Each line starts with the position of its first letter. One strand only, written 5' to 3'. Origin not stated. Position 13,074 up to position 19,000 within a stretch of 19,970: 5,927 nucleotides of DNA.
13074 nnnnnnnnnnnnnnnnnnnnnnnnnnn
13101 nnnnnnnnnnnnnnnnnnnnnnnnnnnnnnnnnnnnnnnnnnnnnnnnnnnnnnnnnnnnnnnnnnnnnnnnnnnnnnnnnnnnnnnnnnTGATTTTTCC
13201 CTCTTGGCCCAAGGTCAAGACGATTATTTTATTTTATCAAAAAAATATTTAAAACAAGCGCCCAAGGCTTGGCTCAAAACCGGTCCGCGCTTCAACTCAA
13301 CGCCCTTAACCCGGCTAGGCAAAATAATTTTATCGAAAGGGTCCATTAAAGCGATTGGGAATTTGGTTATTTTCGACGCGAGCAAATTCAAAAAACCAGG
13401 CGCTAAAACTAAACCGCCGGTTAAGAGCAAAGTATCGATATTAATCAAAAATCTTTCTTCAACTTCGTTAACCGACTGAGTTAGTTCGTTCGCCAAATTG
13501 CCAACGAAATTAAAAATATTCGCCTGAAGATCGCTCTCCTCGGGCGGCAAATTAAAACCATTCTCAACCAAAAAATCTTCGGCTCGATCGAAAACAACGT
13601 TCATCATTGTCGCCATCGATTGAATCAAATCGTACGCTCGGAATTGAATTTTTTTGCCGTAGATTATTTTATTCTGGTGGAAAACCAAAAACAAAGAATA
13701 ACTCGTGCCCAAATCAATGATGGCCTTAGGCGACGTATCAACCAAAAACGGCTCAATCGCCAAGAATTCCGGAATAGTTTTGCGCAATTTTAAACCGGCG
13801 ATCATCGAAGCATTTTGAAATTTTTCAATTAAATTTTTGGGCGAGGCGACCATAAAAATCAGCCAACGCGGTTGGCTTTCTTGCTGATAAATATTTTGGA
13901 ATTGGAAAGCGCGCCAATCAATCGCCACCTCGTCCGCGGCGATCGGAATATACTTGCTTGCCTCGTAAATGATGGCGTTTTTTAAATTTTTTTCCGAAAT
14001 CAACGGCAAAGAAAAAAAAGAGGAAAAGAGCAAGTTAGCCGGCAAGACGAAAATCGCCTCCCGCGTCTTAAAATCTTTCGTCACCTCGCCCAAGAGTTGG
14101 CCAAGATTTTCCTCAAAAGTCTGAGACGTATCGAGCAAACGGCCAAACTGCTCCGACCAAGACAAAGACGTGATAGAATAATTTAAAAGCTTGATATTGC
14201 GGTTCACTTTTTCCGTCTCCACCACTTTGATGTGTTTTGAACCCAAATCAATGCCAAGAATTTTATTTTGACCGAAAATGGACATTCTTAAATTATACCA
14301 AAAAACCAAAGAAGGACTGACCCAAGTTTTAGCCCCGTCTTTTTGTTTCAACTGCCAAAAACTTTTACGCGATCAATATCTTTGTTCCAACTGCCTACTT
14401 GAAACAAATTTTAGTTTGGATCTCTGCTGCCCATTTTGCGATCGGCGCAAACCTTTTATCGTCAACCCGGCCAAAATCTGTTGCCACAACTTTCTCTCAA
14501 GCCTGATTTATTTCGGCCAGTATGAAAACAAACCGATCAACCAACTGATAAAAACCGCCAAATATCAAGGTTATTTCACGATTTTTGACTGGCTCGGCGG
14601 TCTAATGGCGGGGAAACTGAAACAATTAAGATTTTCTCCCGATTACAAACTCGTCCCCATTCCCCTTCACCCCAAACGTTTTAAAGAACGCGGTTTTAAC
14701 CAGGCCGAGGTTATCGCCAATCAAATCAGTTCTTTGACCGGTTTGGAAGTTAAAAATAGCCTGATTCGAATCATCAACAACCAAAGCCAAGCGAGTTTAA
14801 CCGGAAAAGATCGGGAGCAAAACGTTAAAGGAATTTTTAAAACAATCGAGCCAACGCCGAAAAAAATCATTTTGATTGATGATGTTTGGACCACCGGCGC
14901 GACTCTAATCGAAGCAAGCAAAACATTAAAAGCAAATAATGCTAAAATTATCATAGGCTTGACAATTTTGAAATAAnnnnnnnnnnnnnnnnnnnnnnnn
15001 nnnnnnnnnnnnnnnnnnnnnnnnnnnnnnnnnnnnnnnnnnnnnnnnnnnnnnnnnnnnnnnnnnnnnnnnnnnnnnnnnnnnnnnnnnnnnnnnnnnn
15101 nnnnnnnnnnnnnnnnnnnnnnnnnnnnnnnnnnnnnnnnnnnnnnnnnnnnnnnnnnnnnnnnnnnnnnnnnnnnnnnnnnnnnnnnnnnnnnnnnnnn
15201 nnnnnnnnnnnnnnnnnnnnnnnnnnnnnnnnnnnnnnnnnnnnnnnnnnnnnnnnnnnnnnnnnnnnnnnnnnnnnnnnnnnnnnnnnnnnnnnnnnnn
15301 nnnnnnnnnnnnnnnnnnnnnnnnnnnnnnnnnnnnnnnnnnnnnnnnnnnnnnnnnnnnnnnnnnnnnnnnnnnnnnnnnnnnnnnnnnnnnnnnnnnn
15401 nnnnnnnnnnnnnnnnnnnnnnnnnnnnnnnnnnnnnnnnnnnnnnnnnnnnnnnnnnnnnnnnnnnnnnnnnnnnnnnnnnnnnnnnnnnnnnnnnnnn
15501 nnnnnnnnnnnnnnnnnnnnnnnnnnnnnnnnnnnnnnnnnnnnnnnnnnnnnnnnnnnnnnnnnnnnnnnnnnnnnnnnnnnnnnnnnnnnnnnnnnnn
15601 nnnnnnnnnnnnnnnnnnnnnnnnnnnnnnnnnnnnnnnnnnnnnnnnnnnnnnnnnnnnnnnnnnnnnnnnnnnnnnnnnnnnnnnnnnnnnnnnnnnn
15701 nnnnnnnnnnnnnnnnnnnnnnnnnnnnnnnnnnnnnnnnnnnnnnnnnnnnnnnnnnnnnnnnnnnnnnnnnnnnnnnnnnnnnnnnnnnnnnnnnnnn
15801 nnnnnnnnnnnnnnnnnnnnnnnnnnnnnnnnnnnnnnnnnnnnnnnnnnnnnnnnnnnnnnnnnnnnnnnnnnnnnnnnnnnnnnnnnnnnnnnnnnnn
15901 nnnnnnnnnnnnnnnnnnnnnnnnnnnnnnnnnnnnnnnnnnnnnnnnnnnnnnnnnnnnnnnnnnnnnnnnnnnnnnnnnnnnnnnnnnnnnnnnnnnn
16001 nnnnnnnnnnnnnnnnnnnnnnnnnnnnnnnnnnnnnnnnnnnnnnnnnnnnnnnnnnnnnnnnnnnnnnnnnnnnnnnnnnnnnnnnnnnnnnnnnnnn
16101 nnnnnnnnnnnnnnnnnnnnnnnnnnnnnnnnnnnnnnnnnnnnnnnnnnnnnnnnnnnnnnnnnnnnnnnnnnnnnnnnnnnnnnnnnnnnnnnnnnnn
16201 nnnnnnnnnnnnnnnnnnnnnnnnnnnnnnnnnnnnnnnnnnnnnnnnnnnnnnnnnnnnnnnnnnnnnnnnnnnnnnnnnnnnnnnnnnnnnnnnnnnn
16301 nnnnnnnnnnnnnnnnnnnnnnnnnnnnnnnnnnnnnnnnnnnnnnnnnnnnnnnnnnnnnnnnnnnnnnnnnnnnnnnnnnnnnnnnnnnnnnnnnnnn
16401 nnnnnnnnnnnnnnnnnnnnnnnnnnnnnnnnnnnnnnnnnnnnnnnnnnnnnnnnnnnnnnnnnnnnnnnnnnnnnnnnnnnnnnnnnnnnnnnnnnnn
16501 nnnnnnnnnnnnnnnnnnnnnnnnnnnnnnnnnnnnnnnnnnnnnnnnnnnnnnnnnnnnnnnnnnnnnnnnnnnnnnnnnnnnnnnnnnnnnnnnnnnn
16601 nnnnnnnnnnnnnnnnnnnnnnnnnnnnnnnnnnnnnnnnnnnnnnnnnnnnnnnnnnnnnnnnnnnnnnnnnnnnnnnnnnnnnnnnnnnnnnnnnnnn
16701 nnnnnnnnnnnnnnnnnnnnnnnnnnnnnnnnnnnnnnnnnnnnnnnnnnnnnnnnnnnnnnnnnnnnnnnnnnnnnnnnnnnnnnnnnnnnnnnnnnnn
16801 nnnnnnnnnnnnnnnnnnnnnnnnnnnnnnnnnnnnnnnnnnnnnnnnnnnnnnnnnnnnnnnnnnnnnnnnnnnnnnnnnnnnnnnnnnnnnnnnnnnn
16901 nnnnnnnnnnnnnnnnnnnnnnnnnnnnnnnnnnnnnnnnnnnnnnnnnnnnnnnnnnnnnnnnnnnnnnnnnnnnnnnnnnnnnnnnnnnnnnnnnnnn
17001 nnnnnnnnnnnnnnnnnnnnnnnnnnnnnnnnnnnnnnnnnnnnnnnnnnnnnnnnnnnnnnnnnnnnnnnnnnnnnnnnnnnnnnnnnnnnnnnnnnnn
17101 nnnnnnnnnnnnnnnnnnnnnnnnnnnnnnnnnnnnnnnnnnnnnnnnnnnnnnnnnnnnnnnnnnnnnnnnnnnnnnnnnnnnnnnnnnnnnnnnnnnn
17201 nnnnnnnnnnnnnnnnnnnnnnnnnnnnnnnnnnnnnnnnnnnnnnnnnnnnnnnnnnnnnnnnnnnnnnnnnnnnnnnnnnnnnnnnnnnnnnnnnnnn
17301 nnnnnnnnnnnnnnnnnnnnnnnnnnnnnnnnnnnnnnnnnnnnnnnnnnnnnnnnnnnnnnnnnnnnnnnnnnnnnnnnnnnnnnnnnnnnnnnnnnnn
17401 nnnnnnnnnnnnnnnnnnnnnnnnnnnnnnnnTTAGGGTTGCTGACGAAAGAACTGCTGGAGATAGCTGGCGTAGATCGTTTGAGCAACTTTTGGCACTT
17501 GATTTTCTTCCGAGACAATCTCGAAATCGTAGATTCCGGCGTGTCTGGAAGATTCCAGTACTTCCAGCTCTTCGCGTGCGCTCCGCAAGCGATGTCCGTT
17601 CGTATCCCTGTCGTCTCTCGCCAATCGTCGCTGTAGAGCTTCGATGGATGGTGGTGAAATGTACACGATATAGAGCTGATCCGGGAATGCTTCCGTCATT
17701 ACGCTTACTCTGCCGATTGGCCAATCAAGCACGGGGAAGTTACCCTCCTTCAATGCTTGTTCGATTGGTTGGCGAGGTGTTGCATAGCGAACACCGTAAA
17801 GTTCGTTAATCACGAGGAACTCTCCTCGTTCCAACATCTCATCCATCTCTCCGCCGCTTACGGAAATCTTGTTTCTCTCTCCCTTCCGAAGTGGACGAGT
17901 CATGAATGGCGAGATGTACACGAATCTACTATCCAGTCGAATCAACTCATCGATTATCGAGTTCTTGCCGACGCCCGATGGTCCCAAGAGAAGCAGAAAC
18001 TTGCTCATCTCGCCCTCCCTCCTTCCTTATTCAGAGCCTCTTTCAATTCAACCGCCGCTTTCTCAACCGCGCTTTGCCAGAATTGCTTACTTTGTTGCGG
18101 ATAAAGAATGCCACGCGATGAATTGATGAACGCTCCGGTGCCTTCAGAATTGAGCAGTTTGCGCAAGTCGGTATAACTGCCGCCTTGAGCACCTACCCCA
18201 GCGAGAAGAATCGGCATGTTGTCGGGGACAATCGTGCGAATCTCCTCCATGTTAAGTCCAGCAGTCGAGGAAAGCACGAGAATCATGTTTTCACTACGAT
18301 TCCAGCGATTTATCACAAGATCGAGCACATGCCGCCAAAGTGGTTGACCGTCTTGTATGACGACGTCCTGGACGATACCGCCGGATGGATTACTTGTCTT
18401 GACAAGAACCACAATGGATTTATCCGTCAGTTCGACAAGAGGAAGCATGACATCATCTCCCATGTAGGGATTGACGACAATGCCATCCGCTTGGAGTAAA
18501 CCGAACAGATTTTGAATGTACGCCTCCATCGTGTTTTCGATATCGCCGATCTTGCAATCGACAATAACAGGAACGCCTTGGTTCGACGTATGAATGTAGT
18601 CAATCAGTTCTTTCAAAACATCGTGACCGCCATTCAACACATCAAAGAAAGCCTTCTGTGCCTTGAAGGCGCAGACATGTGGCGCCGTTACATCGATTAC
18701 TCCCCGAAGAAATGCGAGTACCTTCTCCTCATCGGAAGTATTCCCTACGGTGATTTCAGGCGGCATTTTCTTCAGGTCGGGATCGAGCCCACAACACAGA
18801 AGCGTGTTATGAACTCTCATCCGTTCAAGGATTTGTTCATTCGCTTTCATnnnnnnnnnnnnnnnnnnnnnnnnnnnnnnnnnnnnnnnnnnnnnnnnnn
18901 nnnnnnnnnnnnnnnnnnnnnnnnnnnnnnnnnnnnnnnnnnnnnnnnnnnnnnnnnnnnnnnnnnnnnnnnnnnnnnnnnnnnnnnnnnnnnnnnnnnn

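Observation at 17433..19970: Four translationally coupled genes for nucleotide-transforming enzymes with no obvious shared pathway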

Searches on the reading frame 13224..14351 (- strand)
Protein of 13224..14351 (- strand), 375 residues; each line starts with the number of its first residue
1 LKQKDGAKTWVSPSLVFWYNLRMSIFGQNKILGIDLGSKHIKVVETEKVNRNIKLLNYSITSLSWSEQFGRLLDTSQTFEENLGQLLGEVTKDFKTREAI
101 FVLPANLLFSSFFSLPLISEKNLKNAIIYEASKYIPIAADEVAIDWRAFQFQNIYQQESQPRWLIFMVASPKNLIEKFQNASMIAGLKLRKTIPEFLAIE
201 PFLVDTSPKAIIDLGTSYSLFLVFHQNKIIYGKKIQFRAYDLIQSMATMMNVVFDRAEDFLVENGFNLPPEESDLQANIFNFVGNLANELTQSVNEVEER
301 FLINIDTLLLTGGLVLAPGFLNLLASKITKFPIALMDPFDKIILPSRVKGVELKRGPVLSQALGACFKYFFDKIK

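Call 40: search_protein_families(library=pfam, proteins=[window:13224-14351:-], max_evalue=0.001)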
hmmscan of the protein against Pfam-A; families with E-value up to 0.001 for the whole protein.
window:13224-14351:- (375 aa): 2 families
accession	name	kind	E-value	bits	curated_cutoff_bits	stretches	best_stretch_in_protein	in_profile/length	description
PF11104.14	PilM_2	-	9e-20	71.3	27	1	33-355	1-324/340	Type IV pilus assembly protein PilM;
PF14450.12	FtsA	-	0.00095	20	31.8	0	210-333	1-107/127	Cell division protein FtsA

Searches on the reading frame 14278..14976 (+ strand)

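Call 40: search_protein_families(library=pfam, proteins=[window:14278-14976:+], max_evalue=0.001)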
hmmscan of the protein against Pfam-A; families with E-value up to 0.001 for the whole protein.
window:14278-14976:+ (232 aa): 1 family
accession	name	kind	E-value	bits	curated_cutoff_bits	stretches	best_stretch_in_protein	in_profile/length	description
PF00156.33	Pribosyltran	-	1e-06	28.6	26.3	1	141-226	42-119/158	Phosphoribosyl transferase domain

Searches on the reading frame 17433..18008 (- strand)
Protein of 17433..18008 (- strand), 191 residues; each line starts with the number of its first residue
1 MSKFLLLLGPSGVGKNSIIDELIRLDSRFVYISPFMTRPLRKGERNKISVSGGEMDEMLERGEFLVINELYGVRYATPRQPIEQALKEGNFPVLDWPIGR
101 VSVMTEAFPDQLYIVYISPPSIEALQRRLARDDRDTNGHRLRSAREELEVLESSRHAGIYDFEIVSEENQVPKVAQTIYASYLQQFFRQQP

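Call 5: search_protein_families(library=pfam, proteins=[window:17433-18008:-], max_evalue=0.01)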
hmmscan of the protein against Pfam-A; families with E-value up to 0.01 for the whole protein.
window:17433-18008:- (191 aa): 1 family
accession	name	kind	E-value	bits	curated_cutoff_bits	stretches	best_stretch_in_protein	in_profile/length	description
PF00625.27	Guanylate_kin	-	3.5e-18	66.4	25.2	1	2-177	2-174/182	Guanylate kinase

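Call 13: search_protein_families(library=ncbifam, proteins=[window:17433-18008:-], max_evalue=0.01)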
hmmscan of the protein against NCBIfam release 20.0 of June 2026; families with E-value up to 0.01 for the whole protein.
window:17433-18008:- (191 aa): 5 families
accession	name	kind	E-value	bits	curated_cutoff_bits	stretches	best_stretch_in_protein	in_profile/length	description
TIGR03263.1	guanyl_kin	equivalog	7.1e-24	84.4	160.45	1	4-168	3-166/180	guanylate kinase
NF011325.0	PRK14738.1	equivalog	3.5e-20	72.2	263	1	4-180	15-190/206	guanylate kinase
NF011324.0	PRK14737.1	equivalog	3.3e-13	49.8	318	1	7-167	10-169/187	guanylate kinase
TIGR02322.1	phosphon_PhnN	equivalog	2e-12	47.1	156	1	3-139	2-138/179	phosphonate metabolism protein/1,5-bisphosphokinase (PRPP-forming) PhnN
NF007485.0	PRK10078.1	equivalog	3.1e-05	23.8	153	1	1-95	1-95/186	ribose 1,5-bisphosphokinase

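Call 14: search_protein_families(library=padloc, proteins=[window:17433-18008:-], max_evalue=0.01)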
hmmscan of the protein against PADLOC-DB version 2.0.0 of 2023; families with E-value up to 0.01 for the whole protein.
window:17433-18008:- (191 aa): 1 family
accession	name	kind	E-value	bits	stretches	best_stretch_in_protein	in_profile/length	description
PDLC04140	mad8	-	0.0089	13.6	1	2-133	27-131/314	mads_8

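Call 26: search_solved_structures(query=window:17433-18008:-, show_alignments=3, max_evalue=0.001)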
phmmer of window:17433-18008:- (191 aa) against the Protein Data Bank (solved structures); distinct sequences matched with E-value up to 0.001: 31.
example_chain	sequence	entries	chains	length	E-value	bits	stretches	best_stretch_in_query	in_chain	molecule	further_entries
2j41_A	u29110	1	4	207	1.2e-14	57.8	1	4-173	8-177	GUANYLATE KINASE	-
4qrh_A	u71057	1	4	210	1.2e-14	57.7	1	4-173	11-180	Guanylate kinase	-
3lnc_A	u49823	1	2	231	8.6e-13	51.7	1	4-170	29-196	Guanylate kinase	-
3tr0_A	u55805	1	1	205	1.1e-12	51.4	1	5-162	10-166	Guanylate kinase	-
7u5f_A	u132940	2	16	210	1.4e-12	51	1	6-167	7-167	Guanylate kinase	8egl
4f4j_A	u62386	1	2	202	4.9e-12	49.2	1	1-158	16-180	Guanylate kinase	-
3tau_A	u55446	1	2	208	1.1e-11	48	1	4-172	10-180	Guanylate kinase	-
2an9_A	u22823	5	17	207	2.1e-11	47.2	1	6-170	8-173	Guanylate kinase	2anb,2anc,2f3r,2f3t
1s96_A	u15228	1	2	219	2.5e-11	46.9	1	6-170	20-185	Guanylate kinase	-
6wct_A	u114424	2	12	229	2.9e-11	46.7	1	6-167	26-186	Guanylate kinase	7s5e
1lvg_A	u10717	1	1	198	5.7e-11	45.8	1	5-168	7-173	Guanylate kinase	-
1gky_A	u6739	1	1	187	8.4e-11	45.2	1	3-159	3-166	GUANYLATE KINASE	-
9jae_A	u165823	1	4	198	9.1e-11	45.1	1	5-168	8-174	Guanylate kinase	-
1ex6_A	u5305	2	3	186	1.1e-10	44.9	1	5-159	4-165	GUANYLATE KINASE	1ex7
7luy_A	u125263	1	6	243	1.4e-10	44.4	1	5-180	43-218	Guanylate kinase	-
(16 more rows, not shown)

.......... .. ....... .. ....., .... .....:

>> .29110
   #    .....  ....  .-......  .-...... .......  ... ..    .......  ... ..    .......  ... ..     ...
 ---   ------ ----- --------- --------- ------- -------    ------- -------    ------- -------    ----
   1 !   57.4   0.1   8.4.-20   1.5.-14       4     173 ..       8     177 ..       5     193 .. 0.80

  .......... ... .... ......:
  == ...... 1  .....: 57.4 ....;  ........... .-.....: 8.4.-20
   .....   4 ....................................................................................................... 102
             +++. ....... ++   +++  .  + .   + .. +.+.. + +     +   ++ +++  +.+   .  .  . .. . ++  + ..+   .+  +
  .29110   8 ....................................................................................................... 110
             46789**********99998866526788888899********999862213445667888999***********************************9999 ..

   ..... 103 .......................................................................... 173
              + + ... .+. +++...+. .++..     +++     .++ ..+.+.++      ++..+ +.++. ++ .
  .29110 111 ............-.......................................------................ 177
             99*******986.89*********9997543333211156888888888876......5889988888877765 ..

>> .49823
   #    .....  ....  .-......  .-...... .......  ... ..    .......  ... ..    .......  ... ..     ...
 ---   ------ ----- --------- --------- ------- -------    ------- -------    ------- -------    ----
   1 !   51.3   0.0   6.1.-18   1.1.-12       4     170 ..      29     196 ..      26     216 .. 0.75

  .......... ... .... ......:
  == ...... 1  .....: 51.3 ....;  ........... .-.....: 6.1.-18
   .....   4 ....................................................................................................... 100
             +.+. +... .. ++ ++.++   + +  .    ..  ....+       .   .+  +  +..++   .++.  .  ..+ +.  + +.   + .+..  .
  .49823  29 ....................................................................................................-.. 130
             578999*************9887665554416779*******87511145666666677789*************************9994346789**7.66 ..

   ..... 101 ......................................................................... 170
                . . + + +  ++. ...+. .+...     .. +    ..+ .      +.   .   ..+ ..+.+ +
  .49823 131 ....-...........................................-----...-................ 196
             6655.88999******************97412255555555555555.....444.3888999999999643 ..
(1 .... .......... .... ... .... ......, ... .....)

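Call 54: search_protein_families(library=phrogs, proteins=[window:17433-18008:-], max_evalue=0.001)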
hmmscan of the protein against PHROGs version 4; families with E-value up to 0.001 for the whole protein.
window:17433-18008:- (191 aa): 1 family
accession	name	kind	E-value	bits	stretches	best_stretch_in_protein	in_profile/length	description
phrog_1815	-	other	2.3e-14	55.1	1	1-182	2-181/197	guanylate kinase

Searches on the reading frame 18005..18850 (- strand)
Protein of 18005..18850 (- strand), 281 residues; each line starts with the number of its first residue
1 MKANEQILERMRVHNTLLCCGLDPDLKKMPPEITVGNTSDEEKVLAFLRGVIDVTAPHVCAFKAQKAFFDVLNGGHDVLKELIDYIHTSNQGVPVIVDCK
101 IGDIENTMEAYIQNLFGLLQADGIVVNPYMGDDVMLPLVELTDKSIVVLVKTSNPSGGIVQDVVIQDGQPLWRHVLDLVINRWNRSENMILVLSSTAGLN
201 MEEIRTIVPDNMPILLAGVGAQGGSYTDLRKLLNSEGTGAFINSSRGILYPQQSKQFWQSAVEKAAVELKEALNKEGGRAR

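Call 5: search_protein_families(library=pfam, proteins=[window:18005-18850:-], max_evalue=0.01)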
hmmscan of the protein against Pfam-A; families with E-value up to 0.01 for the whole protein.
window:18005-18850:- (281 aa): 1 family
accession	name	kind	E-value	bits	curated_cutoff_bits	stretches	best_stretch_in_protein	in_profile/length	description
PF00215.30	OMPdecase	-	9.7e-19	68.6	27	1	17-250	2-210/221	Orotidine 5'-phosphate decarboxylase / HUMPS family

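Call 13: search_protein_families(library=ncbifam, proteins=[window:18005-18850:-], max_evalue=0.01)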
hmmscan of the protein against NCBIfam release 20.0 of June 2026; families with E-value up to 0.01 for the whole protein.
window:18005-18850:- (281 aa): 4 families
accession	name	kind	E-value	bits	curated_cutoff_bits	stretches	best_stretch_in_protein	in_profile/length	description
TIGR02127.1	pyrF_sub2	equivalog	1.7e-56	191.3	110.6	1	6-261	4-260/261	orotidine-5'-phosphate decarboxylase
NF004034.0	PRK05500.1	equivalog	2.4e-31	108.9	656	1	4-256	4-249/478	bifunctional orotidine-5'-phosphate decarboxylase/orotate phosphoribosyltransferase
NF010386.0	PRK13813.1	equivalog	3.6e-11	43.1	208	1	55-228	26-181/216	orotidine 5'-phosphate decarboxylase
TIGR01740.1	pyrF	equivalog_domain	1.5e-07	31.4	92.3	1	72-224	35-173/216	orotidine-5'-phosphate decarboxylase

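Call 14: search_protein_families(library=padloc, proteins=[window:18005-18850:-], max_evalue=0.01)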
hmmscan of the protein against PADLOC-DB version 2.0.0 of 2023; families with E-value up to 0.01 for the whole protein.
window:18005-18850:- (281 aa): 0 families

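Call 27: search_solved_structures(query=window:18005-18850:-, show_alignments=3, max_evalue=0.001)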
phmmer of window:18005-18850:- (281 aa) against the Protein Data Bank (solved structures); distinct sequences matched with E-value up to 0.001: 17.
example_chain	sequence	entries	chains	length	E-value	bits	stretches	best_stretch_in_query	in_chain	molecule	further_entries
3qw3_A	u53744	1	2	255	7.8e-29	103.8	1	12-250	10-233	Orotidine-5-phosphate decarboxylase/orotate phosphoribosyltransferase, putative (Ompdcase-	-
3qw4_B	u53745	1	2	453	4.1e-28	101.5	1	12-250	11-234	UMP synthase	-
4mjz_A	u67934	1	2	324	3.1e-24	88.7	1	10-163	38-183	Orotidine 5'-phosphate decarboxylase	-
3v75_A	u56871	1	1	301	1.4e-23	86.6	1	17-272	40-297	Orotidine 5'-phosphate decarboxylase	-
2f84_A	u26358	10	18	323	4e-20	75.3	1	47-261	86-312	orotidine monophosphate decarboxylase | Orotidine-monophosphate-decarboxylase | Orotidine 5'-phosphate decarboxylase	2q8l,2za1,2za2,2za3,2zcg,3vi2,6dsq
2q8z_A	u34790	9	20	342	5e-20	74.9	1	47-261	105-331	Orotidine-monophosphate-decarboxylase | Orotidine 5' monophosphate decarboxylase | Orotidine 5'-phosphate decarboxylase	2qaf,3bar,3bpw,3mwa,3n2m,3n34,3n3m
2ffc_A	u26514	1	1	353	3.3e-18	69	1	51-270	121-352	orotidine 5-monophosphate decarboxylase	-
2guu_A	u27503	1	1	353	6.9e-18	67.9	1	50-270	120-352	ODcase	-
3r89_A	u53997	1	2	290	9.4e-18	67.5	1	5-256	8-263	Orotidine 5'-phosphate decarboxylase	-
2fds_A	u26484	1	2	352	2.7e-17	66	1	32-258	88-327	orotidine-monophosphate-decarboxylase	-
2aqw_A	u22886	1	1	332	6e-17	64.8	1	35-257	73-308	putative orotidine-monophosphate-decarboxylase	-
4lui_A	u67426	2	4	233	2.4e-08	36.7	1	21-250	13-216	Orotidine 5'-phosphate decarboxylase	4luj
2cz5_A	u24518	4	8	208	2.9e-07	33.1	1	73-229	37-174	Orotidine 5'-phosphate decarboxylase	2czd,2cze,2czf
4gc4_A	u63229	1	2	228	0.00073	21.9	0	69-232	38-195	Orotidine 5'-phosphate decarboxylase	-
3nq6_A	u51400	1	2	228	0.00091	21.6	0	70-228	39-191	Orotidine 5'-phosphate decarboxylase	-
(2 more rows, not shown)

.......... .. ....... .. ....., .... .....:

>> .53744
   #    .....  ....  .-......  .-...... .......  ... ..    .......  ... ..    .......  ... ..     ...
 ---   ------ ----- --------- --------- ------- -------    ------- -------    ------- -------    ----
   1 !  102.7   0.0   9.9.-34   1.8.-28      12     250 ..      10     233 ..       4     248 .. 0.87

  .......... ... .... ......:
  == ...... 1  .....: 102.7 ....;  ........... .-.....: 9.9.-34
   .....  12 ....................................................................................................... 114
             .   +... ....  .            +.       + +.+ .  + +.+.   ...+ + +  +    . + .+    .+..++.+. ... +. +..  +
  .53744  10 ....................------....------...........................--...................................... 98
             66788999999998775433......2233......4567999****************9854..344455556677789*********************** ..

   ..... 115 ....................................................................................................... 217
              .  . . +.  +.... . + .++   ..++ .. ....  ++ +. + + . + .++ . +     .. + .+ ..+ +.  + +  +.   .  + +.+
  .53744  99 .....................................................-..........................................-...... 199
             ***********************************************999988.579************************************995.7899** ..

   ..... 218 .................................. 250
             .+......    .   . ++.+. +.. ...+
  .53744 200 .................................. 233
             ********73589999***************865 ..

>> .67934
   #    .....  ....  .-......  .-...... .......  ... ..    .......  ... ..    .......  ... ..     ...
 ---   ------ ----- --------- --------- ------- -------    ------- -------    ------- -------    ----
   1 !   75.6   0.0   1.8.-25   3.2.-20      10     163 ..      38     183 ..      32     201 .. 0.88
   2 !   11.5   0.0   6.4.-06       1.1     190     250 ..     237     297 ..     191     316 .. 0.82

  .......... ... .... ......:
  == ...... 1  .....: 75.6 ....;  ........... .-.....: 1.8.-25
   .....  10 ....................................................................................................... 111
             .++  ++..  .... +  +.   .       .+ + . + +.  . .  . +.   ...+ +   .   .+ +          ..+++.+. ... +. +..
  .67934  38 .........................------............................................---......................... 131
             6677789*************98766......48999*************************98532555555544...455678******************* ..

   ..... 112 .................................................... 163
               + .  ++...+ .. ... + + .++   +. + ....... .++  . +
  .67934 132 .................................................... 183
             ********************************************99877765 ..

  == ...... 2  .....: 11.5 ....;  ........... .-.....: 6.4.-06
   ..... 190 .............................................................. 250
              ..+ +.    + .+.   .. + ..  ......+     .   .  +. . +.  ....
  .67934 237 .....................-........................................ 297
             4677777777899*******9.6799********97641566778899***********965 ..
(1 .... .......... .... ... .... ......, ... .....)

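Call 54: search_protein_families(library=phrogs, proteins=[window:18005-18850:-], max_evalue=0.001)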
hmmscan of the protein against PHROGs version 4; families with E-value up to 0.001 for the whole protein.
window:18005-18850:- (281 aa): 0 families
